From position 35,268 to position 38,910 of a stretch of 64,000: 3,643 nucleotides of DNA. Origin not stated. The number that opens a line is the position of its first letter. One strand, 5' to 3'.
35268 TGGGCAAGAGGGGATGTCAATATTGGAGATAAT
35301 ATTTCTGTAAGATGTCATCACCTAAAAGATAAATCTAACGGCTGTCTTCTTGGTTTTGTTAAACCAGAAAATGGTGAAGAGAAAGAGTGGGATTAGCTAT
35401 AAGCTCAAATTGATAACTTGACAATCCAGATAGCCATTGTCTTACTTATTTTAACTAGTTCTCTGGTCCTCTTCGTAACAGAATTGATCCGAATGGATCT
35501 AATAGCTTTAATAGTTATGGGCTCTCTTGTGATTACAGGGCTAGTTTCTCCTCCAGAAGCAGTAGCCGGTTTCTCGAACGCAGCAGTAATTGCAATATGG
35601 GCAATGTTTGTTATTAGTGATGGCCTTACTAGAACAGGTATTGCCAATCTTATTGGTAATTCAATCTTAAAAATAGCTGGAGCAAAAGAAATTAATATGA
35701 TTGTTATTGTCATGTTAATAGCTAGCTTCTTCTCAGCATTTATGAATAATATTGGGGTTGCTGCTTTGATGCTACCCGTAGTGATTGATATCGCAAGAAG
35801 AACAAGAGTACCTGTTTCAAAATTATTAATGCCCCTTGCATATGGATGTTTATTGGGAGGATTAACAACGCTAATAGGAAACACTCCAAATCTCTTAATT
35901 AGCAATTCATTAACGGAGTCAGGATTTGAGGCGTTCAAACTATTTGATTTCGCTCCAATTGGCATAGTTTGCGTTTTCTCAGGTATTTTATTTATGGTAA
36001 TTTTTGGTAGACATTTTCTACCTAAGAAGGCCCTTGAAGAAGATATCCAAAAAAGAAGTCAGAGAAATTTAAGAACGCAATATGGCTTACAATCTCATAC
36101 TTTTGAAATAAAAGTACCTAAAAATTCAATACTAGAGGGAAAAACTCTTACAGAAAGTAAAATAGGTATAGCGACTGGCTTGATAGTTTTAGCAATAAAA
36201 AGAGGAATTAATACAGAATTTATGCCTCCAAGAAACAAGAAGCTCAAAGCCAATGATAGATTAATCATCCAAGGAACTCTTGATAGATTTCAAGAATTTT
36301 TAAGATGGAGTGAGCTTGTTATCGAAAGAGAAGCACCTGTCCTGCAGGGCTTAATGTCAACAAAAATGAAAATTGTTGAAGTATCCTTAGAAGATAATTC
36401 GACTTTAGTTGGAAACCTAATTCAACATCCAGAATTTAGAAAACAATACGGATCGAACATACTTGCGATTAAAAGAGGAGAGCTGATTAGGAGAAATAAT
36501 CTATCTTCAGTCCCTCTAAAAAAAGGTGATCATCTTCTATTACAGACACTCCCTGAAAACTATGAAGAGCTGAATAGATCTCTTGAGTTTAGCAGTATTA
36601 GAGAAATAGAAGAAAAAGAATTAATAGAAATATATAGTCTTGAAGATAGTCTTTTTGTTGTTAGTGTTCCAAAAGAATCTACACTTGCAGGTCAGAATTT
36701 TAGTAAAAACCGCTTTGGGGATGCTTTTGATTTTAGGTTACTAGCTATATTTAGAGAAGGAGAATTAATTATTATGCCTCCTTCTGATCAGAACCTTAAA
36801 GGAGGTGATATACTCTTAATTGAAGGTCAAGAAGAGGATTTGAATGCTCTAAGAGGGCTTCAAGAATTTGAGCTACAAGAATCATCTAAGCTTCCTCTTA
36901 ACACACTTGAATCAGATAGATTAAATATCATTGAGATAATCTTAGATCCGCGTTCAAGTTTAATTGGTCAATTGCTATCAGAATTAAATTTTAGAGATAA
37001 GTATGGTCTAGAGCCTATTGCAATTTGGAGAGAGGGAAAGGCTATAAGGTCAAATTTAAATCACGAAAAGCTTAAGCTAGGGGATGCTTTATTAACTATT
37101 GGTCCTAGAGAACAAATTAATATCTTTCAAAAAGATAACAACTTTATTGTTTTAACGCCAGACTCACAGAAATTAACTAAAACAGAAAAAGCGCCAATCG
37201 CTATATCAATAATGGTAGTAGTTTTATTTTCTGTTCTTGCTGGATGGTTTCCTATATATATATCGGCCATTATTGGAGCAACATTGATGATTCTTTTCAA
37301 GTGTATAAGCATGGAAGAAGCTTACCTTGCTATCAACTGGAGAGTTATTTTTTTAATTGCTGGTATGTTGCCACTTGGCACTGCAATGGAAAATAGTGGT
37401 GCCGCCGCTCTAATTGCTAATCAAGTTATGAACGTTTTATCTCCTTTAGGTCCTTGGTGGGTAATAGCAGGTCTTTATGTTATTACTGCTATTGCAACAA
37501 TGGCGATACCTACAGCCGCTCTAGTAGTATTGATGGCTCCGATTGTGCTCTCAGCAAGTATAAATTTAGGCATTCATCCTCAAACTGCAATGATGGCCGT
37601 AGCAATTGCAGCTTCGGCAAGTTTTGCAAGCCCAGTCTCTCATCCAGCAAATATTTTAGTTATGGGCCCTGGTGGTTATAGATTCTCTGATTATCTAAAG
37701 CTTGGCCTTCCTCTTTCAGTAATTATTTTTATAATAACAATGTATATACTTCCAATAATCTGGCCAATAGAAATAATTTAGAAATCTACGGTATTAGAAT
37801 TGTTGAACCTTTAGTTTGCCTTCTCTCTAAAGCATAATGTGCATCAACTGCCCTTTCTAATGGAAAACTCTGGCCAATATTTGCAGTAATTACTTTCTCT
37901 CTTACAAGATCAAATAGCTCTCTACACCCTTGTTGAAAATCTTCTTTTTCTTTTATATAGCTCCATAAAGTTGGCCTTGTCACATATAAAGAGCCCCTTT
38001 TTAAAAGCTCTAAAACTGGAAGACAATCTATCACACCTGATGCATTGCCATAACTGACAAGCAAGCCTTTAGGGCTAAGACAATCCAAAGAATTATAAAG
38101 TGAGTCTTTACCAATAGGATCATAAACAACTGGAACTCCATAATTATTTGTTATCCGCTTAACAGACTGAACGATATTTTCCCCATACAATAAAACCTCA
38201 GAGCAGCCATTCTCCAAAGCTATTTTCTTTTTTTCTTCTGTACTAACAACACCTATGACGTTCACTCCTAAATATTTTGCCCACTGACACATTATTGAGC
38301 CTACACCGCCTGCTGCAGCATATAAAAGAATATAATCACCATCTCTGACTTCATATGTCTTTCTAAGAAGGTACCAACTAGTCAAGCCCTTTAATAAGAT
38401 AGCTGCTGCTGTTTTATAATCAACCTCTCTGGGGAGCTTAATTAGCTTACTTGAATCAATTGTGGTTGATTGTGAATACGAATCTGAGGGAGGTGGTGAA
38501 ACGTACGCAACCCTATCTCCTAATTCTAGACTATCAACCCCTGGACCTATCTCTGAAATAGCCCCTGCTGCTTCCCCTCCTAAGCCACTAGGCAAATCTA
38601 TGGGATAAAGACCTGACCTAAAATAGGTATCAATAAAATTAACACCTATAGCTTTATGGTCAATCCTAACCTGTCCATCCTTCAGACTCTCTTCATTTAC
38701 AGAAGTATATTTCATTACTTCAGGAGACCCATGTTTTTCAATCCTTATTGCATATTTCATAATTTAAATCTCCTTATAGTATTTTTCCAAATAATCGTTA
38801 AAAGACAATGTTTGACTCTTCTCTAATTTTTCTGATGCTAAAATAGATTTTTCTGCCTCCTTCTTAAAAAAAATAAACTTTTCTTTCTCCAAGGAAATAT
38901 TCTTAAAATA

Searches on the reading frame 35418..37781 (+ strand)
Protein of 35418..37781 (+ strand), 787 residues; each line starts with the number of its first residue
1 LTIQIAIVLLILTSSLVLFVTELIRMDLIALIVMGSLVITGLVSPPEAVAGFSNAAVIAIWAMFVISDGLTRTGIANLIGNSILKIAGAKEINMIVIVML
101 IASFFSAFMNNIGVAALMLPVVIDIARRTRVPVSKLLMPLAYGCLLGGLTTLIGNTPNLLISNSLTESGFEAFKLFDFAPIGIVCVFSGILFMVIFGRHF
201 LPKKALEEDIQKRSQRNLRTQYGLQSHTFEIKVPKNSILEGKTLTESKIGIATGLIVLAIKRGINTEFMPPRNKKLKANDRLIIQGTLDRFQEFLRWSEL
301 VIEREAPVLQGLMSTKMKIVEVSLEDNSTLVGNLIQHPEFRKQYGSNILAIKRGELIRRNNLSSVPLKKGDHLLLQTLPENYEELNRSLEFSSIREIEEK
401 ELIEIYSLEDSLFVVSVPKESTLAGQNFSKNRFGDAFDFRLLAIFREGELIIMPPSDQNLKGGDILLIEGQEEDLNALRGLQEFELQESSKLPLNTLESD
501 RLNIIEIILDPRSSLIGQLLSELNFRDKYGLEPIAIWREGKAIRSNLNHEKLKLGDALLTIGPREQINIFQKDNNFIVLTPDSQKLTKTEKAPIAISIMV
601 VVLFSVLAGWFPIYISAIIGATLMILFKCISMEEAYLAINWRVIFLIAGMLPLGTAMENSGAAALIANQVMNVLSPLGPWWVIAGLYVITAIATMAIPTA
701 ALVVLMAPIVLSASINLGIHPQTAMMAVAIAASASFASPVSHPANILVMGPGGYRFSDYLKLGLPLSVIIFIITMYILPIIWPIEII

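Call 60: search_protein_families(library=pfam, proteins=[window:35418-37781:+], max_evalue=0.00001)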
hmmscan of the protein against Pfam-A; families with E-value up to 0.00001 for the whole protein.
window:35418-37781:+ (787 aa): 3 families
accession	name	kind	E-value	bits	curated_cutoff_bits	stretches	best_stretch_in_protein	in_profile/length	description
PF03600.22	CitMHS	-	6.3e-93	312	31.9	1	16-718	1-322/336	Citrate transporter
PF02080.26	TrkA_C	-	5.7e-44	148.3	27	4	229-296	2-68/71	TrkA-C domain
PF00939.25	Na_sulph_symp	-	1.5e-14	54.4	27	1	586-783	265-467/472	Sodium:sulfate symporter transmembrane region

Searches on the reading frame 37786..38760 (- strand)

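Call 60: search_protein_families(library=pfam, proteins=[window:37786-38760:-], max_evalue=0.00001)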
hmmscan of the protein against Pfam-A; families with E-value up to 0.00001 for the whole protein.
window:37786-38760:- (324 aa): 3 families
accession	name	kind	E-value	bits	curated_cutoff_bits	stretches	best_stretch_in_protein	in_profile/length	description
PF00107.32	ADH_zinc_N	-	3e-20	72.9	31.8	1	152-256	1-105/129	Zinc-binding dehydrogenase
PF13602.12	ADH_zinc_N_2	-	6.2e-14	53.5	27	1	186-322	3-134/134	Zinc-binding dehydrogenase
PF08240.17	ADH_N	-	2e-11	44.5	23.5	1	28-85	2-61/104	Alcohol dehydrogenase GroES-like domain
